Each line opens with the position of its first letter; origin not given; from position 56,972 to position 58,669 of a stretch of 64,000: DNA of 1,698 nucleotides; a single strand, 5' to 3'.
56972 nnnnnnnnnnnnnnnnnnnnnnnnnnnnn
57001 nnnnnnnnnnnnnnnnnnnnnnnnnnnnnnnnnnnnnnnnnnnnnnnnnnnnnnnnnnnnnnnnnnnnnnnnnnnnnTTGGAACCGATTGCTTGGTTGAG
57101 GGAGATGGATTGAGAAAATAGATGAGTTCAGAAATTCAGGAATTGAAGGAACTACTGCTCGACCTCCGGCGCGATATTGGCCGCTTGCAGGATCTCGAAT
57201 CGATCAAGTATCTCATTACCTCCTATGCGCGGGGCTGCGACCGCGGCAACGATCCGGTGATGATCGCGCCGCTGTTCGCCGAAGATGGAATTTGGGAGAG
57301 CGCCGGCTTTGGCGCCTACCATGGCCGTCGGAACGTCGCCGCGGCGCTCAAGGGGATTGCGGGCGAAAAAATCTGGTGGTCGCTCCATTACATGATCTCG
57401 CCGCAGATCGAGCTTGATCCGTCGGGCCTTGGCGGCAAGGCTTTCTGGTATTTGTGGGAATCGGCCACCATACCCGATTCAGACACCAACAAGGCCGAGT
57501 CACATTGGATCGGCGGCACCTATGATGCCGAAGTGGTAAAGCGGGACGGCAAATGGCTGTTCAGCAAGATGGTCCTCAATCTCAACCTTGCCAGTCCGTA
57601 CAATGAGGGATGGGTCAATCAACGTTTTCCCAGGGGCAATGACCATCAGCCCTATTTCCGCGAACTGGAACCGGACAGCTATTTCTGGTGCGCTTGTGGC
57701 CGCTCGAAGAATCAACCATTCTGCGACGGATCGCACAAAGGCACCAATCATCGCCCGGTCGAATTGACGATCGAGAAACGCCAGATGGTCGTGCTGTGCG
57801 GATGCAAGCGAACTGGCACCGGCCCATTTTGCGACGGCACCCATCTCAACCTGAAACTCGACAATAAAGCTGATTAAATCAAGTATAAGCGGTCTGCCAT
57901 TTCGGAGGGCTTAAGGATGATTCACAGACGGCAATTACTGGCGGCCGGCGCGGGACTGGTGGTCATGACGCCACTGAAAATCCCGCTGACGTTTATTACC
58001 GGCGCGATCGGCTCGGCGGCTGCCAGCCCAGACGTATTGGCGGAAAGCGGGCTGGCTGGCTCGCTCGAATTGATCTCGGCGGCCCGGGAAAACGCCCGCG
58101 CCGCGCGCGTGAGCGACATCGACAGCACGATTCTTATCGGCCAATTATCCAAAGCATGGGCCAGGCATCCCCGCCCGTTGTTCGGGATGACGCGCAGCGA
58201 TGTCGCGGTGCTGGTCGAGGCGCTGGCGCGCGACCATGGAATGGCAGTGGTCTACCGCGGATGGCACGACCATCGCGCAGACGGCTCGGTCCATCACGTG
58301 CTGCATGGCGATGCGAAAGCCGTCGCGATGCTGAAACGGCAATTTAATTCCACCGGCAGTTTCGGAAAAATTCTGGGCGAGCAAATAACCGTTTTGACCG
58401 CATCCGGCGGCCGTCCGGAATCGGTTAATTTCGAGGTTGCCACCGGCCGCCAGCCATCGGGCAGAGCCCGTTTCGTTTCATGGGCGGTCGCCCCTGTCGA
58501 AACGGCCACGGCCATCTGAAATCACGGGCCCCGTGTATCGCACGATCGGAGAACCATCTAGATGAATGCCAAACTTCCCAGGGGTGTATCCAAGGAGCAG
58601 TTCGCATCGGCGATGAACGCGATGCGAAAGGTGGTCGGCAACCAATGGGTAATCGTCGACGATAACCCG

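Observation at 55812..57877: Rieske oxygenase alpha subunit followed by an NTF2-like protein fused to two CDGSH iron-sulfur domains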

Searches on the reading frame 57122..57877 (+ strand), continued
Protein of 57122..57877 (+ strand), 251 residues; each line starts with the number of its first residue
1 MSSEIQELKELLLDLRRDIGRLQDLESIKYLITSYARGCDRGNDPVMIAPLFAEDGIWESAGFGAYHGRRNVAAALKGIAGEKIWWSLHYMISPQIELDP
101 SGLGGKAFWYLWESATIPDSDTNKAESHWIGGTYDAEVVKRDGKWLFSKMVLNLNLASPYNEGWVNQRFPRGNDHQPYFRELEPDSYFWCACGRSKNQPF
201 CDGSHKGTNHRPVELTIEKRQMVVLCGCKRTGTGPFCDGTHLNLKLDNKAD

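Call 62: search_protein_families(library=ncbifam, proteins=[L059:6890-8098:+, L059:8112-8468:+, L059:9977-10465:+, L059:5465-6838:+, L059:3237-4727:+, L010:8801-9985:+, L072:10834-11679:+, L072:11714-12478:+, L072:12475-13911:+, L072:8349-8663:-], max_evalue=0.00001)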
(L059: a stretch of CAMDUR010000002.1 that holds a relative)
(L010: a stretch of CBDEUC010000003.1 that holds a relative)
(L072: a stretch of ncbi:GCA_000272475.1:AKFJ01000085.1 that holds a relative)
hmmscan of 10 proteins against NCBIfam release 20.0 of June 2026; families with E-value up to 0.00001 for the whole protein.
L059:6890-8098:+ (402 aa): 5 families
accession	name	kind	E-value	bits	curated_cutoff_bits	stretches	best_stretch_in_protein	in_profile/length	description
NF058607.1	GlBtMonoOxGbcA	equivalog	1.1e-27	96.6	670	1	29-224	40-223/420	glycine betaine monooxygenase oxygenase subunit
TIGR03229.1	benzo_1_2_benA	equivalog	8.9e-27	94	780.95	1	25-223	19-215/433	benzoate 1,2-dioxygenase large subunit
NF042946.1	3PPDioc_HcaE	equivalog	4e-26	92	830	1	28-226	22-217/450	3-phenylpropionate/cinnamic acid dioxygenase subunit alpha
TIGR03228.1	anthran_1_2_A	equivalog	2.1e-24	86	671.9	1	28-224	22-214/438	anthranilate 1,2-dioxygenase large subunit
NF041684.1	ant_diox_AndAc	equivalog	2.4e-23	82.4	750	1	12-224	13-223/418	anthranilate 1,2-dioxygenase large subunit AndAc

L059:8112-8468:+ (118 aa): 0 families

L059:9977-10465:+ (162 aa): 0 families

L059:5465-6838:+ (457 aa): 1 family
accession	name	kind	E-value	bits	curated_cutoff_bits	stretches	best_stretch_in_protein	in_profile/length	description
NF045496.1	FormamaseFmdA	equivalog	3.7e-10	39.1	500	1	249-331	197-281/407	formamidase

L059:3237-4727:+ (496 aa): 27 families (the best 25 are shown)
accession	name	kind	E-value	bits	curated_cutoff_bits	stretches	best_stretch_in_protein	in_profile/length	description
NF058570.1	trimeth_mono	equivalog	1.7e-34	119.7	675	2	5-208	2-227/443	trimethylamine monooxygenase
NF040505.1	ArsO_flavin_mono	equivalog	4.1e-21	75.8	425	1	4-206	2-190/346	ArsO family NAD(P)H-dependent flavin-containing monooxygenase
TIGR04046.1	MSMEG_0569_nitr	hypoth_equivalog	4.2e-15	55.6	498.35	1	4-197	2-182/400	MSMEG_0569 family flavin-dependent oxidoreductase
NF045818.1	Neo-PentlctneDsynPtlE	equivalog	5.4e-15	54.5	1100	1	3-207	49-257/587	neopentalenolactone/pentalenolactone D synthase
NF009409.0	PRK12770.1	subfamily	6.4e-12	45.2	343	1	3-40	19-56/360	putative glutamate synthase subunit beta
TIGR01292.1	TRX_reduct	equivalog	5.1e-09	35.4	343.45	1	4-221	2-186/300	thioredoxin-disulfide reductase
NF009410.0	PRK12771.1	subfamily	1.7e-08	33.5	516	1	4-40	140-176/566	NAD(P)-binding protein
NF007123.0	PRK09564.1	equivalog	3.2e-08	32.7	458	0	97-207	74-180/444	CoA-disulfide reductase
NF009454.0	PRK12814.1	equivalog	4e-08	32.1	916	0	4-41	195-232/657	putative NADPH-dependent glutamate synthase small subunit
NF005560.0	PRK07233.1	equivalog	5.5e-08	32.1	252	1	3-44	1-42/435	hypothetical protein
TIGR03315.1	Se_ygfK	equivalog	6.3e-08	30.5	835.3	1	3-41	538-576/1012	putative selenate reductase subunit YgfK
TIGR01317.1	GOGAT_sm_gam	subfamily_domain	2.5e-07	30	447.7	0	4-40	145-181/485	glutamate synthase small subunit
NF045599.1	bili_reduct_long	exception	3.8e-07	28.7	750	1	2-40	381-419/641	bilirubin reductase, long form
TIGR02734.1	crtI_fam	subfamily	4.2e-07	29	238.1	1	6-39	2-35/504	phytoene desaturase family protein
TIGR03385.1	CoA_CoA_reduc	equivalog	4.4e-07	29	578.8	0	96-208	73-181/439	CoA-disulfide reductase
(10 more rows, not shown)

L010:8801-9985:+ (394 aa): 5 families
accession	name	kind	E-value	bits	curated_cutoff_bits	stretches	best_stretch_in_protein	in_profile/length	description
NF058607.1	GlBtMonoOxGbcA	equivalog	7.5e-33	113.6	670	1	26-217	38-224/420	glycine betaine monooxygenase oxygenase subunit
NF042946.1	3PPDioc_HcaE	equivalog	2.5e-27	96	830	1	21-223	16-222/450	3-phenylpropionate/cinnamic acid dioxygenase subunit alpha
TIGR03228.1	anthran_1_2_A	equivalog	1.4e-25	89.9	671.9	1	26-220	21-218/438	anthranilate 1,2-dioxygenase large subunit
TIGR03229.1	benzo_1_2_benA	equivalog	6.2e-25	87.9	780.95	1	13-223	8-223/433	benzoate 1,2-dioxygenase large subunit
NF041684.1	ant_diox_AndAc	equivalog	3.6e-22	78.5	750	1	26-227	28-234/418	anthranilate 1,2-dioxygenase large subunit AndAc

L072:10834-11679:+ (281 aa): 4 families
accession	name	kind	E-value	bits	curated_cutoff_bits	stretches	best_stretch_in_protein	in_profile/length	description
NF007104.0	PRK09553.1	equivalog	1.8e-47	161.9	313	1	1-281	1-279/282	taurine dioxygenase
NF049937.1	CMthFAOxDecarbScoE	equivalog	2.2e-33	115.7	400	1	13-257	10-266/295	(3R)-3-[(carboxymethyl)amino]fatty acid oxygenase/decarboxylase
NF045815.1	Neo-PentlctneFsynPtlD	equivalog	3.4e-30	105.3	550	1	6-266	2-280/301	neopentalenolactone/pentalenolactone F synthase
TIGR02409.1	carnitine_bodg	equivalog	4e-07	29.4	414.75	0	225-265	302-342/366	gamma-butyrobetaine dioxygenase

L072:11714-12478:+ (254 aa): 15 families
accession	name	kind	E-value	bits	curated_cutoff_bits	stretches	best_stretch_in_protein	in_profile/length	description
TIGR02152.1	D_ribokin_bact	equivalog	4.3e-43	147.7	299.65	2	76-245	129-297/298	ribokinase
NF008353.0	PRK11142.1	equivalog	2.3e-33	116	341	1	75-250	132-305/307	ribokinase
TIGR04382.1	myo_inos_iolC_N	equivalog_domain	6.3e-18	65.1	300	1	117-248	184-309/309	5-dehydro-2-deoxygluconokinase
NF049991.1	TagKinase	equivalog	1.3e-15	57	420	1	102-251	174-318/321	tagatose kinase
NF040938.1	KDG_KDGal_kin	equivalog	2.7e-14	53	400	1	151-249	207-304/305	bifunctional 2-dehydro-3-deoxygluconokinase/2-dehydro-3-deoxygalactonokinase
TIGR03168.1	1-PFK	subfamily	2.2e-13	49.8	216.4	1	140-246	193-297/305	hexose kinase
NF053626.1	RibKinHalex1628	equivalog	5.2e-13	49.1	330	1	139-249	184-292/293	ATP-dependent ribose-1-phosphate kinase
TIGR03828.1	pfkB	equivalog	4e-12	45.8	292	1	130-246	185-297/305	1-phosphofructokinase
TIGR02198.1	rfaE_dom_I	equivalog_domain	1.2e-11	44.3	345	1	116-236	185-304/315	D-glycero-beta-D-manno-heptose-7-phosphate kinase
NF041320.1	pfkB_Halo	equivalog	3.5e-09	36.5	400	1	139-235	187-283/302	1-phosphofructokinase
NF041332.1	KDG_KDGal_kin_Halo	equivalog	3.9e-09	36.4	440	1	107-246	175-308/320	bifunctional 2-dehydro-3-deoxygluconokinase/2-dehydro-3-deoxygalactonokinase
NF008454.0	PRK11316.1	equivalog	9.8e-08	31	521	1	119-236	186-302/475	bifunctional D-glycero-beta-D-manno-heptose-7-phosphate kinase/D-glycero-beta-D-manno-heptose 1-phosphate adenylyltransferase HldE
NF041164.1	NucKinThplmales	equivalog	1.7e-07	30.8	450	1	118-224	170-267/295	nucleoside kinase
NF047869.1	myo_kin_aldol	exception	2.8e-07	29.3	600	1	156-251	233-334/586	bifunctional 5-dehydro-2-deoxygluconokinase/5-dehydro-2-deoxyphosphogluconate aldolase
NF006957.1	PRK09434.1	equivalog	1.2e-06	28.2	450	1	155-243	208-301/302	fructokinase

L072:12475-13911:+ (478 aa): 26 families (the best 25 are shown)
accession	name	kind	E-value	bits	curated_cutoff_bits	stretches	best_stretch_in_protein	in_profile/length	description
NF004815.0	PRK06169.1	equivalog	2.5e-131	438.5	506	1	1-474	4-468/471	amidase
NF005450.0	PRK07042.1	equivalog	3.3e-108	362.1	458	1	4-474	4-461/464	amidase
NF004816.0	PRK06170.1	equivalog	5e-90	302.5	503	1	5-465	10-482/493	amidase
NF005686.0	PRK07486.1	subfamily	8e-89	298.5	465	1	6-475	13-483/486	amidase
NF005687.0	PRK07487.1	subfamily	1.5e-87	294.4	428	1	7-465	8-456/468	amidase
NF009119.0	PRK12470.1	equivalog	1e-81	275.3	498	1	2-474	4-461/462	amidase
NF004717.0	PRK06061.1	equivalog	2.4e-80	270.5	498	1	8-474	18-476/483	amidase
TIGR00132.1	gatA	equivalog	1.7e-76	257.9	481.1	2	15-314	4-291/466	Asp-tRNA(Asn)/Glu-tRNA(Gln) amidotransferase subunit GatA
NF005565.0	PRK07235.1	subfamily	7.9e-68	229.3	545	2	64-311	80-320/506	amidase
NF005688.0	PRK07488.1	equivalog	1.7e-67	228.4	532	1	7-308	11-288/474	indoleacetamide hydrolase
NF006631.0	PRK09201.1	equivalog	1.2e-64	218.7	461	2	5-307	5-300/466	AtzE family amidohydrolase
TIGR02715.1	amido_AtzE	subfamily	1.8e-62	211.8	425.75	2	9-296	2-282/452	AtzE family amidohydrolase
NF005899.0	PRK07869.1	equivalog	2.6e-62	211.2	418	1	8-469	16-466/471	amidase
NF005460.0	PRK07056.1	subfamily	8.5e-51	173.3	447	1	14-464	15-452/457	amidase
NF004766.0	PRK06102.1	equivalog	1.2e-48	166.4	559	1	7-463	8-449/455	amidase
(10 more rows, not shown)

L072:8349-8663:- (104 aa): 5 families
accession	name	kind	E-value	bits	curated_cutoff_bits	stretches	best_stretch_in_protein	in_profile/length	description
NF007422.0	PRK09965.1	equivalog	5.7e-27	93.8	113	1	1-103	1-101/106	bifunctional 3-phenylpropionate/cinnamic acid dioxygenase ferredoxin subunit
NF042948.2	3PPDioc_HcaC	equivalog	5.8e-25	87.6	150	1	1-103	1-103/105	3-phenylpropionate/cinnamic acid dioxygenase ferredoxin subunit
NF041683.1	ant_diox_AndAb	equivalog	3.3e-18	65.7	150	1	26-98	24-96/100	anthranilate 1,2-dioxygenase ferredoxin subunit AndAb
TIGR02377.1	MocE_fam_FeS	subfamily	5.5e-13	48.8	136.15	1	5-100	4-99/101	MocE family 2Fe-2S type ferredoxin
TIGR02378.1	nirD_assim_sml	equivalog_domain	5.6e-11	42.5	74.65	1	5-99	4-102/105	nitrite reductase small subunit NirD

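Call 66: search_protein_families(library=pfam, proteins=[P0269, P0288, P0296, P0362, P0247, P0248, P0257, P0259, P0280, P0325], max_evalue=0.001)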
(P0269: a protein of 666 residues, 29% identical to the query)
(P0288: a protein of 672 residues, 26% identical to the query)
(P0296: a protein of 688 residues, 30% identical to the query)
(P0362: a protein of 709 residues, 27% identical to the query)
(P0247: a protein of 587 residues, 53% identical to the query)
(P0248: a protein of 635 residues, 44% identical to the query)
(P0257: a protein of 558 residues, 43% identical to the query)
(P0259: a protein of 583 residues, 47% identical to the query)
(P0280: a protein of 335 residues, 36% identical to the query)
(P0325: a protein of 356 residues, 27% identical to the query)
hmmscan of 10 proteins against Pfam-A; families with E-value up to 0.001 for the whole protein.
P0269 (666 aa): 2 families
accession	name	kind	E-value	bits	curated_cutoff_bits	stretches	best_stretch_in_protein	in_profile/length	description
PF13577.12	SnoaL_4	-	4.6e-81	269.5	24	3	260-390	2-125/126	SnoaL-like domain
PF12680.13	SnoaL_2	-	1.6e-05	25.9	27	0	283-317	13-46/102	SnoaL-like domain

P0288 (672 aa): 2 families
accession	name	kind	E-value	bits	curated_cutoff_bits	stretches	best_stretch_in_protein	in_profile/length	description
PF13577.12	SnoaL_4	-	1.6e-78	261.3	24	3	474-601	1-125/126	SnoaL-like domain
PF12680.13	SnoaL_2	-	2.4e-08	35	27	0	259-312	8-59/102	SnoaL-like domain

P0296 (688 aa): 2 families
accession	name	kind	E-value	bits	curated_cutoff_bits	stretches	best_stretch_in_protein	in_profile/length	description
PF13577.12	SnoaL_4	-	4.5e-74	246.9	24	3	53-180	3-125/126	SnoaL-like domain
PF12680.13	SnoaL_2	-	8.2e-09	36.4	27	0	291-334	10-52/102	SnoaL-like domain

P0362 (709 aa): 2 families
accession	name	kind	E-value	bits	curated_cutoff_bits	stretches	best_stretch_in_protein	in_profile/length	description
PF13577.12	SnoaL_4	-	4.3e-75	250.2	24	3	501-629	3-125/126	SnoaL-like domain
PF12680.13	SnoaL_2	-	8.4e-07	30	27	0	68-105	8-44/102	SnoaL-like domain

P0247 (587 aa): 5 families
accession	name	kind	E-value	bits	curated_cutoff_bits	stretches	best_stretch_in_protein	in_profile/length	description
PF09360.15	zf-CDGSH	-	2.9e-35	120.7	29.5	4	94-118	23-48/48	Iron-binding zinc finger CDGSH type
PF00211.25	Guanylate_cyc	-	3.5e-28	98.9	21.9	1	273-450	6-178/183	Adenylate and Guanylate cyclase catalytic domain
PF00355.32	Rieske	-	2e-16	60.1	20.3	1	478-553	2-77/88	Rieske [2Fe-2S] domain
PF00111.32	Fer2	-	2.7e-09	37.3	21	1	161-241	2-77/77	2Fe-2S iron-sulfur cluster binding domain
PF13806.12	Rieske_2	-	3.8e-07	30.4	27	1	477-552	1-82/104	Rieske-like [2Fe-2S] domain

P0248 (635 aa): 3 families
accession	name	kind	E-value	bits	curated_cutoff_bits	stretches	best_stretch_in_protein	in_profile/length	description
PF09360.15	zf-CDGSH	-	5.3e-31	107.1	29.5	3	112-138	21-48/48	Iron-binding zinc finger CDGSH type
PF00175.26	NAD_binding_1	-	2.1e-16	60.9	22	1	505-615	1-104/109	Oxidoreductase NAD-binding domain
PF00970.30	FAD_binding_6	-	1.9e-13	51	21.1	1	404-489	3-94/99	Oxidoreductase FAD-binding domain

P0257 (558 aa): 4 families
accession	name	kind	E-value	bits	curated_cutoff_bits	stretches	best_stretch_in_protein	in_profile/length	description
PF09360.15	zf-CDGSH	-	1.7e-43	147.1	29.5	5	153-174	27-48/48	Iron-binding zinc finger CDGSH type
PF00175.26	NAD_binding_1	-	5.6e-19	69.2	22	1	431-542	2-108/109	Oxidoreductase NAD-binding domain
PF00970.30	FAD_binding_6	-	1.4e-06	29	21.1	1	358-413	36-94/99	Oxidoreductase FAD-binding domain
PF08030.17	NAD_binding_6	-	0.00062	20.3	22.2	0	426-466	2-46/156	Ferric reductase NAD binding domain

P0259 (583 aa): 3 families
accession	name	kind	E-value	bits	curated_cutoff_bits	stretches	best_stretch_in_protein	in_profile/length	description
PF09360.15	zf-CDGSH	-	4.2e-43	145.8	29.5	5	266-292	21-48/48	Iron-binding zinc finger CDGSH type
PF00175.26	NAD_binding_1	-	4.5e-13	50.2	22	1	460-565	1-106/109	Oxidoreductase NAD-binding domain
PF00970.30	FAD_binding_6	-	1e-10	42.2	21.1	1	356-447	4-96/99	Oxidoreductase FAD-binding domain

P0280 (335 aa): 2 families
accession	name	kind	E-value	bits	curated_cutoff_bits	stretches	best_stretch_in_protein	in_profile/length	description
PF13577.12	SnoaL_4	-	4e-19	69.3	24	1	26-163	2-125/126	SnoaL-like domain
PF12680.13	SnoaL_2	-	5.9e-17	62.6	27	2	204-305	1-100/102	SnoaL-like domain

P0325 (356 aa): 2 families
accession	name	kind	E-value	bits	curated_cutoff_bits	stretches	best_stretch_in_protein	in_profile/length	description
PF13577.12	SnoaL_4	-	1.2e-43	148.6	24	2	18-145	1-125/126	SnoaL-like domain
PF14534.12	DUF4440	-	0.00037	21.3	25.2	0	39-105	13-72/107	Domain of unknown function (DUF4440)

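Call 67: find_encoding_contigs(protein=P0269, flank=6000, max_places=2)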
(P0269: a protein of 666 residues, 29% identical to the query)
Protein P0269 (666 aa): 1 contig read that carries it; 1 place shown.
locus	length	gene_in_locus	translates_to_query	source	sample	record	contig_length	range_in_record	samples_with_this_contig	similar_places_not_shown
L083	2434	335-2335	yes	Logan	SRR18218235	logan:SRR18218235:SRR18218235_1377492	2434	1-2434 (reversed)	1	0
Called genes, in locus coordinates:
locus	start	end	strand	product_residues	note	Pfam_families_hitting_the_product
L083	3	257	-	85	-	?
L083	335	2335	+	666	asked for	PF13577:SnoaL_4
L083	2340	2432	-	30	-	?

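Call 68: find_encoding_contigs(protein=P0257, flank=7000, max_places=3)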
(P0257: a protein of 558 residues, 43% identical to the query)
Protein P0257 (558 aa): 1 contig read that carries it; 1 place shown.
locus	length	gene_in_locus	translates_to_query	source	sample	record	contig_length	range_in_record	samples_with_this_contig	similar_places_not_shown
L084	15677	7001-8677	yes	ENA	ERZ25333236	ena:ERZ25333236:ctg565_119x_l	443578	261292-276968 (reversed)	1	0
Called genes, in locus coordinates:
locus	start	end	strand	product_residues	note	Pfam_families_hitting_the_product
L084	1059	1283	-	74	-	-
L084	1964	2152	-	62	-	-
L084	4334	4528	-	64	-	-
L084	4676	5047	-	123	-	-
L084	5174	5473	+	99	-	PF10163:EnY2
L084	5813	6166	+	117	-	-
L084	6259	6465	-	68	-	-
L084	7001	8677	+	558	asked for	PF09360:zf-CDGSH, PF00970:FAD_binding_6 (weak), PF00175:NAD_binding_1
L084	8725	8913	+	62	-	-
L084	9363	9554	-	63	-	-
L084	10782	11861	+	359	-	-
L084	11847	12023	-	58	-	-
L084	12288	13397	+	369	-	-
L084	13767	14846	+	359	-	-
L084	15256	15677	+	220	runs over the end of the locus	-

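Call 69: find_encoding_contigs(protein=P0248, flank=7000, max_places=3)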
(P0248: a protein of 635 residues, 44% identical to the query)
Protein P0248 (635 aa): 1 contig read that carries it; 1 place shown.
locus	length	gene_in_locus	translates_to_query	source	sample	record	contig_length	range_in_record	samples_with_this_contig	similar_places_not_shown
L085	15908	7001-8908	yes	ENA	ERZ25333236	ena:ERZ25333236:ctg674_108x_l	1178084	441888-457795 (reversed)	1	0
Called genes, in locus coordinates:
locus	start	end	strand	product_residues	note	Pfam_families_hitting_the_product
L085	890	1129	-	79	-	-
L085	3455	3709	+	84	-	-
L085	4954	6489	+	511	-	-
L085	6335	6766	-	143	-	-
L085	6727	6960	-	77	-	-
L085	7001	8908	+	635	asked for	PF09360:zf-CDGSH, PF00970:FAD_binding_6, PF00175:NAD_binding_1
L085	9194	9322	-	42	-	-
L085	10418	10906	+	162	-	-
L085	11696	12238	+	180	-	-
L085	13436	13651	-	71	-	-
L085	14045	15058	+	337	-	-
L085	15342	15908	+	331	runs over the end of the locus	-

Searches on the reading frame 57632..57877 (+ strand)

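Call 70: search_protein_families(library=pfam, proteins=[window:57632-57877:+], max_evalue=10)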
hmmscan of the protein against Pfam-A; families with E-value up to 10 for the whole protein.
window:57632-57877:+ (81 aa): 2 families
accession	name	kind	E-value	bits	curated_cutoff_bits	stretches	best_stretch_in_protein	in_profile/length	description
PF09360.15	zf-CDGSH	-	3e-20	72.6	29.5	2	14-36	26-48/48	Iron-binding zinc finger CDGSH type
PF02351.21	GDNF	-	0.19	12.9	22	1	13-40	56-84/87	GDNF/GAS1 domain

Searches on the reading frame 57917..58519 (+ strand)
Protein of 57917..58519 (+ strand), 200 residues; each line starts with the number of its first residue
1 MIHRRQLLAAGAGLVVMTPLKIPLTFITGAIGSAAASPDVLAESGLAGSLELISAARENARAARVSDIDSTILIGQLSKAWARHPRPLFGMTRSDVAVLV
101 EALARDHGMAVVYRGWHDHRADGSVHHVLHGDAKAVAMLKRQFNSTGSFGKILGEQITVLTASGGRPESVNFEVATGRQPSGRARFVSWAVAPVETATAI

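Call 3: search_protein_families(library=pfam, proteins=[window:57917-58519:+], max_evalue=0.01)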
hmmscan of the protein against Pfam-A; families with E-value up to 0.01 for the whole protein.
window:57917-58519:+ (200 aa): 0 families

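Call 4: search_protein_families(library=ncbifam, proteins=[window:57917-58519:+], max_evalue=0.01)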
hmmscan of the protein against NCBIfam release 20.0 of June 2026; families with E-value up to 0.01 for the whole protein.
window:57917-58519:+ (200 aa): 1 family
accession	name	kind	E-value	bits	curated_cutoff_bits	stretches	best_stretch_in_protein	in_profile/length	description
NF010996.0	PRK14421.1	equivalog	0.0015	18.6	98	0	108-140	27-59/99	acylphosphatase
